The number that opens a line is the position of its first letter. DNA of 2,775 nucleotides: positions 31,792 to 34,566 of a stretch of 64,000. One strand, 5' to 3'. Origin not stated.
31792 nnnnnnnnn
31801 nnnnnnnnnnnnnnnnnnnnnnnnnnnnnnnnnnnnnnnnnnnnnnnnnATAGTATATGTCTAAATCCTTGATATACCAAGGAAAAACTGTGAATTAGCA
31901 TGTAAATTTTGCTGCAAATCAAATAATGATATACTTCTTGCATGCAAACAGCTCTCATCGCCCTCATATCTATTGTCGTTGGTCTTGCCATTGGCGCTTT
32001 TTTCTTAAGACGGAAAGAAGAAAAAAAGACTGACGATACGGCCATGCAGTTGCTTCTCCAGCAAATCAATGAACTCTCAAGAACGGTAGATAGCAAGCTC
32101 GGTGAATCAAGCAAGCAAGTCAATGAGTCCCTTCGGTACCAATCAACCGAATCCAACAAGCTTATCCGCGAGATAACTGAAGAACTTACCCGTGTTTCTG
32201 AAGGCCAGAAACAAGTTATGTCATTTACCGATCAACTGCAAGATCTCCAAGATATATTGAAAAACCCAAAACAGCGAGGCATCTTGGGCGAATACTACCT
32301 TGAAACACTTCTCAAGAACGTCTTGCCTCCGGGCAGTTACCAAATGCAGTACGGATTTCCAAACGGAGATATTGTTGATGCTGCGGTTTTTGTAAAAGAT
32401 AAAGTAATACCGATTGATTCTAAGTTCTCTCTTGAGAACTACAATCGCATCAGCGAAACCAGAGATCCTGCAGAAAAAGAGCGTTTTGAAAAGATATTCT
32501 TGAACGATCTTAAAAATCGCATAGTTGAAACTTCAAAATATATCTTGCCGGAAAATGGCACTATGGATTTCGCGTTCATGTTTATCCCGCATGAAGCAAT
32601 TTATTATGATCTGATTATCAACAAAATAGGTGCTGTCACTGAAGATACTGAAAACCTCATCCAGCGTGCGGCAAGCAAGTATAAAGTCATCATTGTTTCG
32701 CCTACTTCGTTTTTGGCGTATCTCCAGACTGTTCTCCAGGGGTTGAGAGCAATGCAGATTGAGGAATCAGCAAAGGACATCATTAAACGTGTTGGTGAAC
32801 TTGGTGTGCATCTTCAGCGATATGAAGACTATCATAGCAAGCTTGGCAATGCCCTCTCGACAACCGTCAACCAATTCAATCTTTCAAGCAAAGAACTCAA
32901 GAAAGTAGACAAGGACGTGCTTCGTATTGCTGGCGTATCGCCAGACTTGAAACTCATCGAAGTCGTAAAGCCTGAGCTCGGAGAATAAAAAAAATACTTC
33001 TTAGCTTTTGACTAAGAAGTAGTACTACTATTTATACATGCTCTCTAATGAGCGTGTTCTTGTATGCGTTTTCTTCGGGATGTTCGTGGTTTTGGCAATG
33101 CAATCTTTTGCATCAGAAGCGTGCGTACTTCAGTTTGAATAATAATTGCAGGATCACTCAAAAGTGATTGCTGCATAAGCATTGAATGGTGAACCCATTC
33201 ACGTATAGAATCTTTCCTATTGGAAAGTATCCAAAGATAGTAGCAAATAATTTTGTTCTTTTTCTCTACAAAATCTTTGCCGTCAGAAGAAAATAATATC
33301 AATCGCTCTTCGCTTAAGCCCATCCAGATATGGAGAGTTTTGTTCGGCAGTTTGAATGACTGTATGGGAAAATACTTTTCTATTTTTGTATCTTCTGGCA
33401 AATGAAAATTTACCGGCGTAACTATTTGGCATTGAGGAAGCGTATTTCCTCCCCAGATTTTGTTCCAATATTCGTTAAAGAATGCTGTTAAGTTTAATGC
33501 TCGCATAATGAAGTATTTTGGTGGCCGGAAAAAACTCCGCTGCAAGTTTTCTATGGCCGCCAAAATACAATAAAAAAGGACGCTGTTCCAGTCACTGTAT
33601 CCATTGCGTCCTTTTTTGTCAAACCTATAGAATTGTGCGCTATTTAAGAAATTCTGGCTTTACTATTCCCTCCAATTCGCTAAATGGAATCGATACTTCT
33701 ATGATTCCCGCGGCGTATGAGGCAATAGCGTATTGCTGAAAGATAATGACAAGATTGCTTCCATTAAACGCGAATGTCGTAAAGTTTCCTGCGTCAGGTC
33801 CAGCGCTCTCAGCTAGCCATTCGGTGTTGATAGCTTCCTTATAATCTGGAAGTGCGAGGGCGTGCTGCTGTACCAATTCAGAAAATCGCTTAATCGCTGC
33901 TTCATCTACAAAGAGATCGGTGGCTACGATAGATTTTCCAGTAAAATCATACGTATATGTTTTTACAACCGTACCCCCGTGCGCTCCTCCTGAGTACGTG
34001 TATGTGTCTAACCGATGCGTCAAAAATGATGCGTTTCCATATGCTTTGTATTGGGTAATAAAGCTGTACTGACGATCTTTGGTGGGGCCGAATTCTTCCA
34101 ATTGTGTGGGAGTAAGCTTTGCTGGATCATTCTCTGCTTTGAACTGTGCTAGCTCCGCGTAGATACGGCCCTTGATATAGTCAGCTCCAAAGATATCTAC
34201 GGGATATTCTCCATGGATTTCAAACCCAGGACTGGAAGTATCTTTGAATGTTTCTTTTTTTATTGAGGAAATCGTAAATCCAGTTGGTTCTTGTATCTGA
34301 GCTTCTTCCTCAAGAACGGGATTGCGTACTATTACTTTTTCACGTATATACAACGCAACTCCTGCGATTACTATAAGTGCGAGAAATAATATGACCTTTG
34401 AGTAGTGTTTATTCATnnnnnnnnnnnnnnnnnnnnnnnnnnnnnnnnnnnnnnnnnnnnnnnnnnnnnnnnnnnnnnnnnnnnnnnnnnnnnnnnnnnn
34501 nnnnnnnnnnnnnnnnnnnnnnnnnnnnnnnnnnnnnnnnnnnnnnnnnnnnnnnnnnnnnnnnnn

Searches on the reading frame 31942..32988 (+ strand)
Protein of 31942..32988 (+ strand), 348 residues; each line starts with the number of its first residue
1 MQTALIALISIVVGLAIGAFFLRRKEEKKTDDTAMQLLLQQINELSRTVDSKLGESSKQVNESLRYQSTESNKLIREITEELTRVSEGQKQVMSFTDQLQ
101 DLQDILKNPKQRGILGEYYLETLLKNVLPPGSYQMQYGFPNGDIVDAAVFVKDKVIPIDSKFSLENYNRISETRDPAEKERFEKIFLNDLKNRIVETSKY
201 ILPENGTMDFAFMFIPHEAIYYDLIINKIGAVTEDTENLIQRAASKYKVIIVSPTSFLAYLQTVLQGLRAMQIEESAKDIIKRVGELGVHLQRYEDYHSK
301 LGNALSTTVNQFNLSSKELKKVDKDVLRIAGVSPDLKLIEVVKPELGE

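Call 45: search_protein_families(library=pfam, proteins=[window:31942-32988:+], max_evalue=0.001)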
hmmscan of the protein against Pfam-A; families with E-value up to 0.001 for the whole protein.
window:31942-32988:+ (348 aa): 1 family
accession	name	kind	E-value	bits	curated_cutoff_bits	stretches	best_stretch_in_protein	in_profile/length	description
PF02646.22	RmuC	-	3.3e-50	171.3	26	1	41-320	2-271/291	RmuC family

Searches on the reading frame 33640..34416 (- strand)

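Call 45: search_protein_families(library=pfam, proteins=[window:33640-34416:-], max_evalue=0.001)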
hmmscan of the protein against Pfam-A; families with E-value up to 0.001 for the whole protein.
window:33640-34416:- (258 aa): 2 families
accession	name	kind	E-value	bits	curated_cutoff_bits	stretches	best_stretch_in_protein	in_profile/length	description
PF11738.13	DUF3298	-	8.3e-15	55.9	24.1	1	167-246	2-84/84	Protein of unknown function (DUF3298)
PF13739.11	PdaC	-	1.9e-05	26.1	29.1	1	85-148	33-94/95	Deacetylase PdaC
